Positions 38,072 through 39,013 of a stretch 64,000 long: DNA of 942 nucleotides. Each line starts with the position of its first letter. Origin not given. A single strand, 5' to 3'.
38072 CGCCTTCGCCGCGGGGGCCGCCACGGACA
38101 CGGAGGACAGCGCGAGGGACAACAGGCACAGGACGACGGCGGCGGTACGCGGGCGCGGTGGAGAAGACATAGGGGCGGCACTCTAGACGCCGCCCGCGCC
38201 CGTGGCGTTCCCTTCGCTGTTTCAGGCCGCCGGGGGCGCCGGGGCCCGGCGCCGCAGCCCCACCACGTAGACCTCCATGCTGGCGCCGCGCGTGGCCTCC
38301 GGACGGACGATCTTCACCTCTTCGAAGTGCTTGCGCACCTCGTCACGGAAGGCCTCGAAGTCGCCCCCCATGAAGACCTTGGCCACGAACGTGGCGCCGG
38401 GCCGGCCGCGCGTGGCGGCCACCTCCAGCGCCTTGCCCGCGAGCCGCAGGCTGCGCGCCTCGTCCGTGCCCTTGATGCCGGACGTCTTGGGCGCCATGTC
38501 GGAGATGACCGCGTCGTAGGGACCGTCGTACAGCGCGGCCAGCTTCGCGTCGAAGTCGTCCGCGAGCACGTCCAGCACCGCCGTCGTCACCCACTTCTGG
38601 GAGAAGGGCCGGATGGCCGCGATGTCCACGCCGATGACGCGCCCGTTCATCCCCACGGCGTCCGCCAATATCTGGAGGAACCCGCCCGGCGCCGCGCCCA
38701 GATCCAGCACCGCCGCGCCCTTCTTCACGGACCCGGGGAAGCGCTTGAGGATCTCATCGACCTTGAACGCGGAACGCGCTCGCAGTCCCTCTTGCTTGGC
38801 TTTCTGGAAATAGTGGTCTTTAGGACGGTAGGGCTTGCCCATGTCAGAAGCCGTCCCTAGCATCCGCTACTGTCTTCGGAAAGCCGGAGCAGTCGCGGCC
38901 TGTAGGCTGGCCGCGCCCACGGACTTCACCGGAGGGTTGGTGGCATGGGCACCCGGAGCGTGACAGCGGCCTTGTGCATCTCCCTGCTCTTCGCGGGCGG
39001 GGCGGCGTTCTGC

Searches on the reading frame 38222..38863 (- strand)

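Call 64: search_protein_families(library=pfam, proteins=[window:38222-38863:-], max_evalue=0.001)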
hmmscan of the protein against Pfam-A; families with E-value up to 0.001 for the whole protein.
window:38222-38863:- (213 aa): 5 families
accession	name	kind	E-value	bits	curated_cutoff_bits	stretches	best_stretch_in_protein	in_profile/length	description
PF01728.25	FtsJ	-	3.1e-46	158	24.1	1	28-205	2-181/181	FtsJ-like methyltransferase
PF13847.12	Methyltransf_31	-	1.7e-06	28.2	27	1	47-82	2-37/145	Methyltransferase domain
PF07021.18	MetW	-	0.00012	22.2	21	1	46-121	11-81/193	Methionine biosynthesis protein MetW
PF13489.12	Methyltransf_23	-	0.00012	22.2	27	1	35-120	9-86/164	Methyltransferase domain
PF13649.12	Methyltransf_25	-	0.00023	22.2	27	1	52-121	1-70/97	Methyltransferase domain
